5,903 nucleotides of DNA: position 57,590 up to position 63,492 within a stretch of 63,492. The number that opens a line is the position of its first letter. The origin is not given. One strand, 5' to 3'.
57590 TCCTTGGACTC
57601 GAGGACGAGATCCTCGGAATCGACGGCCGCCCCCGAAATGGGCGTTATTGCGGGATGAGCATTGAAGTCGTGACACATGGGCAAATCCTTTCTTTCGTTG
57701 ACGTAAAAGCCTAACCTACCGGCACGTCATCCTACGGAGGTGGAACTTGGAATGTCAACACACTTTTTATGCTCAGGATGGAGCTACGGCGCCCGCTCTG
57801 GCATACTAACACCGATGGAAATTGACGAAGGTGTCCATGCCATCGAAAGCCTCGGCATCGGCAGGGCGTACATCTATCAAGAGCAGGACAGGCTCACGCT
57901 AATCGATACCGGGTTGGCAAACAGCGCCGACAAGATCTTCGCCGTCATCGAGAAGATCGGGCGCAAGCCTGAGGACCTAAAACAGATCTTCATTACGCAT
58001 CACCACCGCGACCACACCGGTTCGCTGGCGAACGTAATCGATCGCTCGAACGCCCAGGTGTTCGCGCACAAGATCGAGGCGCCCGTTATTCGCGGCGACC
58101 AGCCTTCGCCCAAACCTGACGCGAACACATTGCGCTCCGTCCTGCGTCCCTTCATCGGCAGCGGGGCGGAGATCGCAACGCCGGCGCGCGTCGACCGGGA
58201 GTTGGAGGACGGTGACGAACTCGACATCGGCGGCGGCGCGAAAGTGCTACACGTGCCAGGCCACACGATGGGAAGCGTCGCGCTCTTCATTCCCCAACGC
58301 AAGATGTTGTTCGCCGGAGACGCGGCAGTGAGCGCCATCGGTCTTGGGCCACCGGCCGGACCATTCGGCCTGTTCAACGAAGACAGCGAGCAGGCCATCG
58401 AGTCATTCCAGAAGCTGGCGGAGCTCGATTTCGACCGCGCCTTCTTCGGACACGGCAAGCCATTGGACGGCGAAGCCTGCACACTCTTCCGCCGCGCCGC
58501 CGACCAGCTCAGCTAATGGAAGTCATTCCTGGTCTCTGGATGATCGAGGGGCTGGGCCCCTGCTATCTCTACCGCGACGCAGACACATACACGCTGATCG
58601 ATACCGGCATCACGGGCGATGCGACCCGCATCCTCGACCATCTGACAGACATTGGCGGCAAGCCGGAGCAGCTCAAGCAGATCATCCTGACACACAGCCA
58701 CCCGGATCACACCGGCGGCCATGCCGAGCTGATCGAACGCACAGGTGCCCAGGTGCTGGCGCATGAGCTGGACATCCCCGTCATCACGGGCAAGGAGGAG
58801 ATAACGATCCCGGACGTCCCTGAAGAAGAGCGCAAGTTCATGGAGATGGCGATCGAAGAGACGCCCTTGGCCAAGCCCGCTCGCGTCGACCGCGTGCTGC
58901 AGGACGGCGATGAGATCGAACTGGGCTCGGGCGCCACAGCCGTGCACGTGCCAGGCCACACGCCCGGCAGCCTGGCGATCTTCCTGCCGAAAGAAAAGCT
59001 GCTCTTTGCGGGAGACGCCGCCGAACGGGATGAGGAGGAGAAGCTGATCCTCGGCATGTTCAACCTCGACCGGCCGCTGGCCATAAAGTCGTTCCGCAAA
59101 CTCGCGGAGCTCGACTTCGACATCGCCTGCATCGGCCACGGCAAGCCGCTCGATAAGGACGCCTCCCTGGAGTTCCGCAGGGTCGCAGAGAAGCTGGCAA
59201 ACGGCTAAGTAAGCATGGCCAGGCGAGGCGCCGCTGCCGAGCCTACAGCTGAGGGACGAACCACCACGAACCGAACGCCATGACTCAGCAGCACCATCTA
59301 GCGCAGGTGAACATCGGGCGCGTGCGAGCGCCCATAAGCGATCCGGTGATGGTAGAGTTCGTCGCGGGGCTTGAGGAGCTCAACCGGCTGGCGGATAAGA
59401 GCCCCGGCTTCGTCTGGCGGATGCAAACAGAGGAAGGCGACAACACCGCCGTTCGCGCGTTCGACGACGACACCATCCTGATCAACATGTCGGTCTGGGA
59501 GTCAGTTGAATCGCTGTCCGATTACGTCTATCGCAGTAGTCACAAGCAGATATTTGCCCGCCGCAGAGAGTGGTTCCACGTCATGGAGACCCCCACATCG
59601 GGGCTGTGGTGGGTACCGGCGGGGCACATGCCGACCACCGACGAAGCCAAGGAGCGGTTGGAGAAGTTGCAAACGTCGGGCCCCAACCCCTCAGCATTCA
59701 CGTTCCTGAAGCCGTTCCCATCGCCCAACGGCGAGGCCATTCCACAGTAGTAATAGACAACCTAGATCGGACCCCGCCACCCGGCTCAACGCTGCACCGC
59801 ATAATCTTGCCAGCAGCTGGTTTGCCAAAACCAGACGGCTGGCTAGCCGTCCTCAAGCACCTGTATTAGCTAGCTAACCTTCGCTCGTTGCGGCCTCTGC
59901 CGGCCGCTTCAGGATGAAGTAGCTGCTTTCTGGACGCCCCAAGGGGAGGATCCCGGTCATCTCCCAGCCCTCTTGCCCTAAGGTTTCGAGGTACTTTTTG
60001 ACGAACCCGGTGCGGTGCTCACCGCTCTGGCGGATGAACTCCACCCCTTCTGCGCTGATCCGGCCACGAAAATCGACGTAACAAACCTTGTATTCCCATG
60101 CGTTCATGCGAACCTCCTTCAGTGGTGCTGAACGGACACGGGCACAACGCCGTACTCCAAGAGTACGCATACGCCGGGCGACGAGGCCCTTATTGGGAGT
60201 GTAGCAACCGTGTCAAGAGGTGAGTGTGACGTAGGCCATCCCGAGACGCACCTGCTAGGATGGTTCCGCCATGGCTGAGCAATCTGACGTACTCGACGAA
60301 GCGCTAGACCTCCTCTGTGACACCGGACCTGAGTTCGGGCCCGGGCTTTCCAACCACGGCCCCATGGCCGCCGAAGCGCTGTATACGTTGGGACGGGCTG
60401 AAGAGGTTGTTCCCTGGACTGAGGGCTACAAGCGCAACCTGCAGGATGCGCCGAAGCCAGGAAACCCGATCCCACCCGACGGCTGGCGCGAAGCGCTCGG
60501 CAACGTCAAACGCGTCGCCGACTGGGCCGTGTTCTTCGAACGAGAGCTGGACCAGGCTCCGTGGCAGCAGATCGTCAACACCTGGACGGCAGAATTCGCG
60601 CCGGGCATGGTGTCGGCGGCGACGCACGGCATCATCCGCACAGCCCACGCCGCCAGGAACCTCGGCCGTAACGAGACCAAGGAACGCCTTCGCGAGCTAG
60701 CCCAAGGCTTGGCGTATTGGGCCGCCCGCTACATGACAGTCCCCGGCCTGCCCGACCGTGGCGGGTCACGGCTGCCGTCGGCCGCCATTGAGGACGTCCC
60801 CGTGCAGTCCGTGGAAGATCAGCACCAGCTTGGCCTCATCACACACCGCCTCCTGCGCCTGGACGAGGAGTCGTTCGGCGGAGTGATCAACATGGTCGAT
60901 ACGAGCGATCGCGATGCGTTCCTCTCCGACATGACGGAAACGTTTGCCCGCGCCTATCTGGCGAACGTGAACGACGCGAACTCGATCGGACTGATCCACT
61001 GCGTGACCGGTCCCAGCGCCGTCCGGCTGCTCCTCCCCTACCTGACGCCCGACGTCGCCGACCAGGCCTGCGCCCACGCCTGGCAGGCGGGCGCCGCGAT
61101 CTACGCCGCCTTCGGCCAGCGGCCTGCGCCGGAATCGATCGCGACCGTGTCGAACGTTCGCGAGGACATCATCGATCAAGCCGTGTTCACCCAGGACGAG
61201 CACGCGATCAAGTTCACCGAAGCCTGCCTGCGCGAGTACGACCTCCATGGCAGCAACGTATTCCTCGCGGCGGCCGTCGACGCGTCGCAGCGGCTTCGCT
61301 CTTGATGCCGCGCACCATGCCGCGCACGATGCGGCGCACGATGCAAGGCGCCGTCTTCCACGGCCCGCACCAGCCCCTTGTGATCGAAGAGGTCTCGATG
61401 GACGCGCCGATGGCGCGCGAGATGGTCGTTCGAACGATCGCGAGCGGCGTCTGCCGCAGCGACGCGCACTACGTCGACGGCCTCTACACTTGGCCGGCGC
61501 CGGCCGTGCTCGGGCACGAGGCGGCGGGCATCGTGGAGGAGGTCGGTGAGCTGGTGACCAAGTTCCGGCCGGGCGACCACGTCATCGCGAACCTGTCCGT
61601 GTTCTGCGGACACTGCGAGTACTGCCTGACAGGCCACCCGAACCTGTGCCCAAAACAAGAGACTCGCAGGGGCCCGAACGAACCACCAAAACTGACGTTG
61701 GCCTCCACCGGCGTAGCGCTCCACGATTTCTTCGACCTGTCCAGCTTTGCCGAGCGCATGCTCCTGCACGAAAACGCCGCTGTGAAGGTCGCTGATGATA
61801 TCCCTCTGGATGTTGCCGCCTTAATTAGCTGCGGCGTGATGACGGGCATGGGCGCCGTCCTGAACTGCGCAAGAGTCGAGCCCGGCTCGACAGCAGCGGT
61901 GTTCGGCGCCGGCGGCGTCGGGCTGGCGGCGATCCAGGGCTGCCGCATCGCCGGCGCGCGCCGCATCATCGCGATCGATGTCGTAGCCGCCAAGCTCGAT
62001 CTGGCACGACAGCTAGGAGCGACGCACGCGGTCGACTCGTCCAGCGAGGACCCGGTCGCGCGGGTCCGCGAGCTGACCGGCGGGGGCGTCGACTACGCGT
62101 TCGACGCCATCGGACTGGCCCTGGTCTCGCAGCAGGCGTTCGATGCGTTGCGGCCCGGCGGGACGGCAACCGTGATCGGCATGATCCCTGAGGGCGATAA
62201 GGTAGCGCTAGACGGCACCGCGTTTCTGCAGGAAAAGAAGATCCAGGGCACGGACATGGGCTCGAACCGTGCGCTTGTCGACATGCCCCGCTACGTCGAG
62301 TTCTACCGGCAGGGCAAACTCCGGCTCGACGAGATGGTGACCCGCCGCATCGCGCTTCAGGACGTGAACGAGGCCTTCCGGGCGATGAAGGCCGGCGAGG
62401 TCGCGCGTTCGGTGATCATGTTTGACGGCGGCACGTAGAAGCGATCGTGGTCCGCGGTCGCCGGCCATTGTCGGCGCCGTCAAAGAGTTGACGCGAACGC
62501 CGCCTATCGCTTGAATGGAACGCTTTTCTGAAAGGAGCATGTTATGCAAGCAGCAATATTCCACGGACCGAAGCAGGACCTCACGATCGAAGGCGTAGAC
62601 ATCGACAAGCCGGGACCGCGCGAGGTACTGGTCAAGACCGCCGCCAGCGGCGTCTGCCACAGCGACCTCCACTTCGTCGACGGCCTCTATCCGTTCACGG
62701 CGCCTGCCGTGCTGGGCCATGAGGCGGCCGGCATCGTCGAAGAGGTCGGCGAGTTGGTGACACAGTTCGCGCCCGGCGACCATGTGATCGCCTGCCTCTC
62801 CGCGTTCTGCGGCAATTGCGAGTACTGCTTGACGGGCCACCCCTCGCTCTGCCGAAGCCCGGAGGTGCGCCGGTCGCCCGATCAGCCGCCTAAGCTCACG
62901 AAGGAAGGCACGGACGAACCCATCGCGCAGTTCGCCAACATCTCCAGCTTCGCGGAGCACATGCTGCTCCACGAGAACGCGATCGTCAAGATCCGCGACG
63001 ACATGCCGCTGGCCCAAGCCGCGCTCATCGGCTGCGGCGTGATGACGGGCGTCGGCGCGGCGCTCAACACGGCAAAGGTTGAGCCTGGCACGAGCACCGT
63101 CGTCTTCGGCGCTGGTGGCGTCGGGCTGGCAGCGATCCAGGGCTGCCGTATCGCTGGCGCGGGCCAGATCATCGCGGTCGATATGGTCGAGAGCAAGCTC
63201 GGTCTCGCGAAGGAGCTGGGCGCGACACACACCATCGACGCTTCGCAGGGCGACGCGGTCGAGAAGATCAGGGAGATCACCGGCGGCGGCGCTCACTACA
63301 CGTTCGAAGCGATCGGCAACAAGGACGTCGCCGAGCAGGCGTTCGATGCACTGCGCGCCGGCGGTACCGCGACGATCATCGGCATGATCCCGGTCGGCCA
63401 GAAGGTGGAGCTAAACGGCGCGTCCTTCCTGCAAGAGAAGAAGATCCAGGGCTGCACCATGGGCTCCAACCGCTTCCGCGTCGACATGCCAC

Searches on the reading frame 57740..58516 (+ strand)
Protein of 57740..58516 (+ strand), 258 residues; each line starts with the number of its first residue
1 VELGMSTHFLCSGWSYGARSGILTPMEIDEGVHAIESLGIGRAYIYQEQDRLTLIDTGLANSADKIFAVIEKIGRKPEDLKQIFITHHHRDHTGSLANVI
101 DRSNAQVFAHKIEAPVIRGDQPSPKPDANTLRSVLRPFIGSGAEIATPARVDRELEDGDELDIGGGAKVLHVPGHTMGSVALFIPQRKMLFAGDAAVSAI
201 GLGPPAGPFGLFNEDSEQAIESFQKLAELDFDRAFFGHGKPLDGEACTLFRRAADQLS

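Call 44: search_protein_families(library=pfam, proteins=[window:57740-58516:+], max_evalue=0.001)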
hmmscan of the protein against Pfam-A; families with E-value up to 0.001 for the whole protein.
window:57740-58516:+ (258 aa): 2 families
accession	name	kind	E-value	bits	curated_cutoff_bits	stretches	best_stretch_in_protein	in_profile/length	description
PF00753.33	Lactamase_B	-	8.5e-32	111.1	22.7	1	40-238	5-196/196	Metallo-beta-lactamase superfamily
PF19583.5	ODP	-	1e-07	32.5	27.2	1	43-200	5-141/194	ODP family beta lactamase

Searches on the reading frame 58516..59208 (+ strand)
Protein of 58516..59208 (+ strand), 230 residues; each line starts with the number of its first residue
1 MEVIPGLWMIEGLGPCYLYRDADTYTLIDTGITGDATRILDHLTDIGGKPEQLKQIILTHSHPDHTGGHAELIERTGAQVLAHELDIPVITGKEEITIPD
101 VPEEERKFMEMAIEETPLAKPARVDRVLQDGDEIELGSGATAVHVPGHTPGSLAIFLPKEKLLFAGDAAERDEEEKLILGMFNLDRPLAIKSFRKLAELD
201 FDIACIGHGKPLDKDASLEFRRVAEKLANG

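Call 44: search_protein_families(library=pfam, proteins=[window:58516-59208:+], max_evalue=0.001)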
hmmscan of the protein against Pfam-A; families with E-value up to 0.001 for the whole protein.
window:58516-59208:+ (230 aa): 4 families
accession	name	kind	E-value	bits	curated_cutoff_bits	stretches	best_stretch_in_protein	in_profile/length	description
PF00753.33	Lactamase_B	-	4.4e-36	125.1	22.7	1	12-208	4-196/196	Metallo-beta-lactamase superfamily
PF19583.5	ODP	-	6.5e-09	36.4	27.2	1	17-169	6-137/194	ODP family beta lactamase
PF12706.13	Lactamase_B_2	-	3.3e-06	27.3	27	1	27-177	4-152/200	Beta-lactamase superfamily domain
PF14597.12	Lactamase_B_5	-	9.9e-05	22.3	28.4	1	121-226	92-198/199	Metallo-beta-lactamase superfamily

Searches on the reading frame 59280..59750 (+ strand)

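Call 44: search_protein_families(library=pfam, proteins=[window:59280-59750:+], max_evalue=0.001)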
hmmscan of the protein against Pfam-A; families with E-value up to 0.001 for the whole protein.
window:59280-59750:+ (156 aa): 1 family
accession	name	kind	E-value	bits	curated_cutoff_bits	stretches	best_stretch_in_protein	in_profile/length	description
PF11695.14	DUF3291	-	1.6e-58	196.8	23.5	1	7-144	1-138/139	Domain of unknown function (DUF3291)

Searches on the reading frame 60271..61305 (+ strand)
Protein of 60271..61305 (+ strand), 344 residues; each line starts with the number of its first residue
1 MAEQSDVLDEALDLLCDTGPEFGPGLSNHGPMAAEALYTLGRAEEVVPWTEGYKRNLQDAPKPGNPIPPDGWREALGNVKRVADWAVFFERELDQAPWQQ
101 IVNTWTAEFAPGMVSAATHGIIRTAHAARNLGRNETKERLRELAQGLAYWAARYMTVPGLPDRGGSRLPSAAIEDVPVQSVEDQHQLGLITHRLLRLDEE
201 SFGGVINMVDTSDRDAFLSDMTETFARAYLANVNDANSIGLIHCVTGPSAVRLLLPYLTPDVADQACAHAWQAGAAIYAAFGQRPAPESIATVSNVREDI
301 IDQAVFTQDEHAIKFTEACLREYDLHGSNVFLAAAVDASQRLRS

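Call 44: search_protein_families(library=pfam, proteins=[window:60271-61305:+], max_evalue=0.001)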
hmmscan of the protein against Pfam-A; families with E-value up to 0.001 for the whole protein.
window:60271-61305:+ (344 aa): 1 family
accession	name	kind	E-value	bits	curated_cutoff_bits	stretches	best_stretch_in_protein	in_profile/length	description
PF14027.11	Questin_oxidase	-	4.5e-14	53.2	27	1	27-318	2-339/340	Questin oxidase-like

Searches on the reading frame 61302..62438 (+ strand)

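Call 44: search_protein_families(library=pfam, proteins=[window:61302-62438:+], max_evalue=0.001)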
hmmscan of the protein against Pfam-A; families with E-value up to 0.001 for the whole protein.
window:61302-62438:+ (378 aa): 4 families
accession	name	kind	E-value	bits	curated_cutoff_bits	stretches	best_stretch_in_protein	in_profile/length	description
PF00107.32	ADH_zinc_N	-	7.4e-32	110.4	31.8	1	205-322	1-117/129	Zinc-binding dehydrogenase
PF08240.17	ADH_N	-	1.5e-24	86.7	23.5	1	39-164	3-103/104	Alcohol dehydrogenase GroES-like domain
PF16912.11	Glu_dehyd_C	-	7.7e-11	42.3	34.9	1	196-362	32-201/211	Glucose dehydrogenase C-terminus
PF13602.12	ADH_zinc_N_2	-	4.1e-10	41.2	27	1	238-366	1-127/134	Zinc-binding dehydrogenase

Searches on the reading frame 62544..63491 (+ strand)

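Call 44: search_protein_families(library=pfam, proteins=[window:62544-63491:+], max_evalue=0.001)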
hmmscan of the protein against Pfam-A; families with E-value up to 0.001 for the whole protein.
window:62544-63491:+ (316 aa): 3 families
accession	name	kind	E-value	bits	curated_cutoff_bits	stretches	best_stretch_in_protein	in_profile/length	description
PF00107.32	ADH_zinc_N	-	2.5e-31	108.8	31.8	1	192-312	1-121/129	Zinc-binding dehydrogenase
PF08240.17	ADH_N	-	1.6e-26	93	23.5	1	24-151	1-103/104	Alcohol dehydrogenase GroES-like domain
PF16912.11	Glu_dehyd_C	-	4e-07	30.2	34.9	1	177-298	27-147/211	Glucose dehydrogenase C-terminus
